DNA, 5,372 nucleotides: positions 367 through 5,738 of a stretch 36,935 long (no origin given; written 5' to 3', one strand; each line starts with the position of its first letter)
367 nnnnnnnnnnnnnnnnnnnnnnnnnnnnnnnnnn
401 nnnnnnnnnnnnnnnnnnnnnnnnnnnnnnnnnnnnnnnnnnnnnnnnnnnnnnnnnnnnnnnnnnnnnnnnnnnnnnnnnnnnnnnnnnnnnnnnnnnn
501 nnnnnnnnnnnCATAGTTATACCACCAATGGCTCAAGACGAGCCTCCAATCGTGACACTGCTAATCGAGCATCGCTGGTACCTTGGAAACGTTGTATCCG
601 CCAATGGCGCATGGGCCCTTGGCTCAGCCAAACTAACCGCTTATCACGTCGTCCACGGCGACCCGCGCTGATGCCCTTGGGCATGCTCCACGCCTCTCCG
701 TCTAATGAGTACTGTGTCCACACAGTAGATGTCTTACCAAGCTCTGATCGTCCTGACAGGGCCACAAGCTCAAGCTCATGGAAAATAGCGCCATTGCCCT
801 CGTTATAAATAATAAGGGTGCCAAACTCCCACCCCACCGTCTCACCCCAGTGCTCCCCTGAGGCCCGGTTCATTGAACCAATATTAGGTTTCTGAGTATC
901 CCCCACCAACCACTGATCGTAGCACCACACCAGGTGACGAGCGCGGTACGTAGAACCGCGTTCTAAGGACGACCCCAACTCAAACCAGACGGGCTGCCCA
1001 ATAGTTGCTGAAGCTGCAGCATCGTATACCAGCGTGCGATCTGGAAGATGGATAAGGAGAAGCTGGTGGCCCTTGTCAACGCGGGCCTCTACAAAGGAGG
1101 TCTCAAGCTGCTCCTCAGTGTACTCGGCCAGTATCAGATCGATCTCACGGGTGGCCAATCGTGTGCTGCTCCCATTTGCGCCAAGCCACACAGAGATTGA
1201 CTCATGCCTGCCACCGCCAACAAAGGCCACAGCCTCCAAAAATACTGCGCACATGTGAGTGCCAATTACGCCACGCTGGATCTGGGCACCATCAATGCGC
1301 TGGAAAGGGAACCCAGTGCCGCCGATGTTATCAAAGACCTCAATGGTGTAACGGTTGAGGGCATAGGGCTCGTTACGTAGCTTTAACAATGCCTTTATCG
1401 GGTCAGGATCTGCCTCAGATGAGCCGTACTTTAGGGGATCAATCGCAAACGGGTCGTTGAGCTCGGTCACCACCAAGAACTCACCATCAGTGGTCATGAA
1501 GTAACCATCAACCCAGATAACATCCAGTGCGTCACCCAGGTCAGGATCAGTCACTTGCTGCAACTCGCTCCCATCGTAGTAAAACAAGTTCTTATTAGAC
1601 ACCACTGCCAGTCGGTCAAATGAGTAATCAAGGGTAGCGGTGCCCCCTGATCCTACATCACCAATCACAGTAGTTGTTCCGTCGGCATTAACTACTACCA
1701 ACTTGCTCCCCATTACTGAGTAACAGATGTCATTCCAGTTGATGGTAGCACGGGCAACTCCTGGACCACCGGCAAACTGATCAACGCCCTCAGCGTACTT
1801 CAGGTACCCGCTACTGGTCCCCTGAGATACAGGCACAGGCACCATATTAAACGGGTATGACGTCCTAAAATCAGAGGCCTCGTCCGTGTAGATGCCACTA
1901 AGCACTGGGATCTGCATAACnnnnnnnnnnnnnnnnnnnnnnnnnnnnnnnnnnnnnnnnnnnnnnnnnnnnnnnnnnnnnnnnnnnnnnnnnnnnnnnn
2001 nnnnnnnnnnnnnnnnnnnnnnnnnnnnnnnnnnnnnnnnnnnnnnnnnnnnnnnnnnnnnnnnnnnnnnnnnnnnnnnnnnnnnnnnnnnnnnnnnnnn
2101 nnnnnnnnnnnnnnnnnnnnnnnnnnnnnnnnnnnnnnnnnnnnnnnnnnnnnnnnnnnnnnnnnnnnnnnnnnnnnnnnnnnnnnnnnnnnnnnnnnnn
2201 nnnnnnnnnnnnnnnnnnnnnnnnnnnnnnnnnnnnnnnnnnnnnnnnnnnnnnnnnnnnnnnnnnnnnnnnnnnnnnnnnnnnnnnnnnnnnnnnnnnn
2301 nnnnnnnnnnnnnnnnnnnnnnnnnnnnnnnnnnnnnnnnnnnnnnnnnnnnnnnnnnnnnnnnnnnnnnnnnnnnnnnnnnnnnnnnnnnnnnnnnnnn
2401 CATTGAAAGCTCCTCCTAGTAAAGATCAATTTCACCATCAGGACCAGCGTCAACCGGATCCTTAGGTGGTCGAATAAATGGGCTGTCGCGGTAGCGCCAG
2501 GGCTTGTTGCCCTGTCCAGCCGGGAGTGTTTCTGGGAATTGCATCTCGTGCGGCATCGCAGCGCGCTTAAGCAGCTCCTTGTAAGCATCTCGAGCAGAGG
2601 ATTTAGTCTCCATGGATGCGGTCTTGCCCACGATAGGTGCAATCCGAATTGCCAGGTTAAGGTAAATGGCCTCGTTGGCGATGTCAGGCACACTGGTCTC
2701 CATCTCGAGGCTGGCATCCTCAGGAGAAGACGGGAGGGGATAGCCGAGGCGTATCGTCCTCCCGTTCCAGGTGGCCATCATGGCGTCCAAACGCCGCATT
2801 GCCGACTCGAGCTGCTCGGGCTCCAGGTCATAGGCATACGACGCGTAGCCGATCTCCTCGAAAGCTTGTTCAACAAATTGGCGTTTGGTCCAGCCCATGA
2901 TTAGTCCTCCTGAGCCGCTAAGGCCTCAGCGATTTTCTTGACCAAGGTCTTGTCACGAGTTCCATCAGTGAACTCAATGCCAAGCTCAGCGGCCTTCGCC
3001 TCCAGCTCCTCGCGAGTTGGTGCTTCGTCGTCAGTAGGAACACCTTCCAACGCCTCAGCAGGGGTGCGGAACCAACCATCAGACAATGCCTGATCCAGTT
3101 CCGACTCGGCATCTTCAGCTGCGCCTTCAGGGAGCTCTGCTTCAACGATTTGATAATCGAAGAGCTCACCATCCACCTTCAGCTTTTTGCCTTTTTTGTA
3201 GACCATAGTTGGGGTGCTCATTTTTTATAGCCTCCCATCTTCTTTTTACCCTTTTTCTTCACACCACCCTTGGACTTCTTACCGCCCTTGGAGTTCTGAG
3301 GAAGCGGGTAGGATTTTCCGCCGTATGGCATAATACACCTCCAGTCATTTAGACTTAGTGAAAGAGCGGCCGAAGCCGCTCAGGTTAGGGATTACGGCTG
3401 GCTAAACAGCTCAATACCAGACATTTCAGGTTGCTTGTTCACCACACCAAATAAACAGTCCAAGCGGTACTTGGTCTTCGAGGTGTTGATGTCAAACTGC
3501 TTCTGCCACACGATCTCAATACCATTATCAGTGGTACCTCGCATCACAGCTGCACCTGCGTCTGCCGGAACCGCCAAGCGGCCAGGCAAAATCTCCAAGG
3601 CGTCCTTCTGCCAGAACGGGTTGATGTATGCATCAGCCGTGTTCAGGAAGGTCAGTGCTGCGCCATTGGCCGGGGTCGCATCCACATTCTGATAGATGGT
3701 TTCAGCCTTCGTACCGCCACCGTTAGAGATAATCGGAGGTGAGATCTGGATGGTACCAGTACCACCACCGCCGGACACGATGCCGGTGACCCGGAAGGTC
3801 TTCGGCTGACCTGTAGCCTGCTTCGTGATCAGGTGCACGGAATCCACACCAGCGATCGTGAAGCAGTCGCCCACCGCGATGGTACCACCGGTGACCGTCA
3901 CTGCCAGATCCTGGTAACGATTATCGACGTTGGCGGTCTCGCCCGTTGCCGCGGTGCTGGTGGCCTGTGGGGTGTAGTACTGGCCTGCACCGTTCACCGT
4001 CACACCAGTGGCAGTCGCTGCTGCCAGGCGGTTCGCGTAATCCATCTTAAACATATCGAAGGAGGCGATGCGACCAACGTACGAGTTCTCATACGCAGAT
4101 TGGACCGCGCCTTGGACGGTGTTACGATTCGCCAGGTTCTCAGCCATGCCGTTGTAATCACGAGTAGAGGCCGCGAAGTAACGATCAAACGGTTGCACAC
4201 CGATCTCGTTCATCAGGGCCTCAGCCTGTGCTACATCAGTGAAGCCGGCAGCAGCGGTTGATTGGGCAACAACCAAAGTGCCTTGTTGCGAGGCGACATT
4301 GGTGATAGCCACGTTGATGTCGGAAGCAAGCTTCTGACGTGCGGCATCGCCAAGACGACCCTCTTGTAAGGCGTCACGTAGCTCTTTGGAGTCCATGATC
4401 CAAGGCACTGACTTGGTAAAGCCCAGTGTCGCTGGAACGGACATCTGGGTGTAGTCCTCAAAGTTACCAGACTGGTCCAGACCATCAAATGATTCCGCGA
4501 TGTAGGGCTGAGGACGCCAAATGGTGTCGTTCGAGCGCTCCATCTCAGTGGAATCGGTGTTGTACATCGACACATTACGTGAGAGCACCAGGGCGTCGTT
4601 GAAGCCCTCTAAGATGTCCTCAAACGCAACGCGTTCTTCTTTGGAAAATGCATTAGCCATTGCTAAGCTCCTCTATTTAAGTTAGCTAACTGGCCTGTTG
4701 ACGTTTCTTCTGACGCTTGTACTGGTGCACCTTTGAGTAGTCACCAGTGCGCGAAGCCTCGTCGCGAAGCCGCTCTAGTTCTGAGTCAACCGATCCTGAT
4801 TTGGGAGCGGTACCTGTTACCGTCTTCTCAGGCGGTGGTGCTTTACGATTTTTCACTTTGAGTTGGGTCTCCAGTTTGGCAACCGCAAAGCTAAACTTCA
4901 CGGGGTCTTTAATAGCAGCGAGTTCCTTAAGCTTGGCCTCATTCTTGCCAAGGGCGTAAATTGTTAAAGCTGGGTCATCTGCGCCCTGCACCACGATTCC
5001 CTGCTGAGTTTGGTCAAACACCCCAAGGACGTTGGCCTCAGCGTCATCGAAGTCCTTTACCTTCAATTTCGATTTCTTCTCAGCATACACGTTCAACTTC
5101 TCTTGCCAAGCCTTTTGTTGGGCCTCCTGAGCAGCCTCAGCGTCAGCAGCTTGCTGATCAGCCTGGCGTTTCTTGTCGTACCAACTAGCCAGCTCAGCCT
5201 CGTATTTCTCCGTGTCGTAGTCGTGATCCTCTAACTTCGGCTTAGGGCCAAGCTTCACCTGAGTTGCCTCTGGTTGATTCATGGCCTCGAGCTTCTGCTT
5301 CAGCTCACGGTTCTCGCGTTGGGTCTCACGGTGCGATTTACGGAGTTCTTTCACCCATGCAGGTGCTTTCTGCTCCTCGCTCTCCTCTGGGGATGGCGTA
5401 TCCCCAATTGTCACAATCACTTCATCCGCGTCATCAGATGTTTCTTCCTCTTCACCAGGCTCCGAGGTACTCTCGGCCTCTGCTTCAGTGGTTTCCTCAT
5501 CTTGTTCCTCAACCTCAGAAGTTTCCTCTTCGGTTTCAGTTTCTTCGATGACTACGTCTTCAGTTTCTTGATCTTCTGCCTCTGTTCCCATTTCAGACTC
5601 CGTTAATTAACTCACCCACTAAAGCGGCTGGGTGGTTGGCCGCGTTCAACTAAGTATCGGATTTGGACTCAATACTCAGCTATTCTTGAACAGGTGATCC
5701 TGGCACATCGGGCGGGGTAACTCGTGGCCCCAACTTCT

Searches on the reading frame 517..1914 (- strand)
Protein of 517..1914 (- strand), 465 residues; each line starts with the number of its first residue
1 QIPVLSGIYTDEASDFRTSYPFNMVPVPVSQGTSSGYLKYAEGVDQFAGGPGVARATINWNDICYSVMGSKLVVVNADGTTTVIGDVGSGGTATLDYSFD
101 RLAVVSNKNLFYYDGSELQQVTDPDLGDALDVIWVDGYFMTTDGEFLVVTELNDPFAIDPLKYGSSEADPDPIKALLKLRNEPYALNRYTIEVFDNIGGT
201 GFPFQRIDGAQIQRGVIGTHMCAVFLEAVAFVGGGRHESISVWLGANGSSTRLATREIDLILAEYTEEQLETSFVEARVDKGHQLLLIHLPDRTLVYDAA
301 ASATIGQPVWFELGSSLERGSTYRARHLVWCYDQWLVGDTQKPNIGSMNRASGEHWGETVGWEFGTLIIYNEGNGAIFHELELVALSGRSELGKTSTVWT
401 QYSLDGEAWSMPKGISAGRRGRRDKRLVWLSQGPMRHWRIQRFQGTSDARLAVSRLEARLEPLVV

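Call 46: search_protein_families(library=phrogs, proteins=[window:517-1914:-], max_evalue=0.0001)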
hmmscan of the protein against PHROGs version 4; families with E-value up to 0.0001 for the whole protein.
window:517-1914:- (465 aa): 1 family
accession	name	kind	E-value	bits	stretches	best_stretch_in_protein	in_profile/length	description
phrog_578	-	connector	4e-94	316.8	1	1-462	5-471/486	head closure Hc3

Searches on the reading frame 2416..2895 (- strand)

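Call 46: search_protein_families(library=phrogs, proteins=[window:2416-2895:-], max_evalue=0.0001)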
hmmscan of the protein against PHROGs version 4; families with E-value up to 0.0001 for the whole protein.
window:2416-2895:- (159 aa): 2 families
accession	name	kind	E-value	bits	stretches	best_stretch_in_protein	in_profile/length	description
phrog_637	-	connector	7.3e-30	104.9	1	3-141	5-145/156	head-tail adaptor Ad3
phrog_12985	-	unknown function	3.9e-05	24.5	0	62-116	162-215/238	-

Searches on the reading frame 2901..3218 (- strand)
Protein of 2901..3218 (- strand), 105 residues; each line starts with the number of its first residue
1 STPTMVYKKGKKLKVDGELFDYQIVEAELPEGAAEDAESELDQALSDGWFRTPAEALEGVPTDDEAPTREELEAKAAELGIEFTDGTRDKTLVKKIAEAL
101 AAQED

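Call 46: search_protein_families(library=phrogs, proteins=[window:2901-3218:-], max_evalue=0.0001)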
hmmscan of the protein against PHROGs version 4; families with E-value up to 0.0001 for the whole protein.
window:2901-3218:- (105 aa): 1 family
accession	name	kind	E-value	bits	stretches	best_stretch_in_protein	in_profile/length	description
phrog_1175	-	unknown function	4.7e-08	34.2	1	4-68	3-55/72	-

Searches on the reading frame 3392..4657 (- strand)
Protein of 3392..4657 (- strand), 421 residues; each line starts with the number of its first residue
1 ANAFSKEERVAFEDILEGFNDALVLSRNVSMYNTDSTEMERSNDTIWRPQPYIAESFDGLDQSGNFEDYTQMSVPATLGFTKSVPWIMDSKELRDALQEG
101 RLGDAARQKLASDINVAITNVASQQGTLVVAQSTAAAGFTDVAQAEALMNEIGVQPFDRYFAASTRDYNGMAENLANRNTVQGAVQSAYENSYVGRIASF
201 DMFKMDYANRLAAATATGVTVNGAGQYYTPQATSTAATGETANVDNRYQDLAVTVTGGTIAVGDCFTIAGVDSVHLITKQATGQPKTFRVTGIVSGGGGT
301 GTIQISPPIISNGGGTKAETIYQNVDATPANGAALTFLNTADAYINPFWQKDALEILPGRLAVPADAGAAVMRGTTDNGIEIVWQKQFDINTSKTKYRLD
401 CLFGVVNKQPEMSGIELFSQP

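Call 46: search_protein_families(library=phrogs, proteins=[window:3392-4657:-], max_evalue=0.0001)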
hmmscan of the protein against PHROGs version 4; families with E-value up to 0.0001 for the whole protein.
window:3392-4657:- (421 aa): 2 families
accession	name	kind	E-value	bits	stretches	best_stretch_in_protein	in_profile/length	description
phrog_283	-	head and packaging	3.5e-77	261.3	1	1-417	2-382/385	major head protein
phrog_22632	-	head and packaging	5.4e-13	50.5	1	11-203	12-212/226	head protein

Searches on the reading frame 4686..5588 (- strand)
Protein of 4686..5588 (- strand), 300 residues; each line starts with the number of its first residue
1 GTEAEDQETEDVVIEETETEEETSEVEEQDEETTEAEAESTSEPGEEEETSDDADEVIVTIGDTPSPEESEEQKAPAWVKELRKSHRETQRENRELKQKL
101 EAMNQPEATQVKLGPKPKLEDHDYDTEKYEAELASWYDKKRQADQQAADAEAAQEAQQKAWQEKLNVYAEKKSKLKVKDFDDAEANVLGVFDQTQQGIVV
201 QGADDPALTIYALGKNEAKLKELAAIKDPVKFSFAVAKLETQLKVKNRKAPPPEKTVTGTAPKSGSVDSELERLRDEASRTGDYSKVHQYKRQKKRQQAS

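Call 46: search_protein_families(library=phrogs, proteins=[window:4686-5588:-], max_evalue=0.0001)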
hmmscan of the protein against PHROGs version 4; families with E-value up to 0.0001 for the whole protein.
window:4686-5588:- (300 aa): 2 families
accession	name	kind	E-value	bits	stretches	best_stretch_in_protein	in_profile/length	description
phrog_648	-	head and packaging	1.2e-54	186.9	1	20-295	5-285/286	head scaffolding protein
phrog_8865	-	head and packaging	7.9e-18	66.2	1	4-264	7-274/297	head scaffolding protein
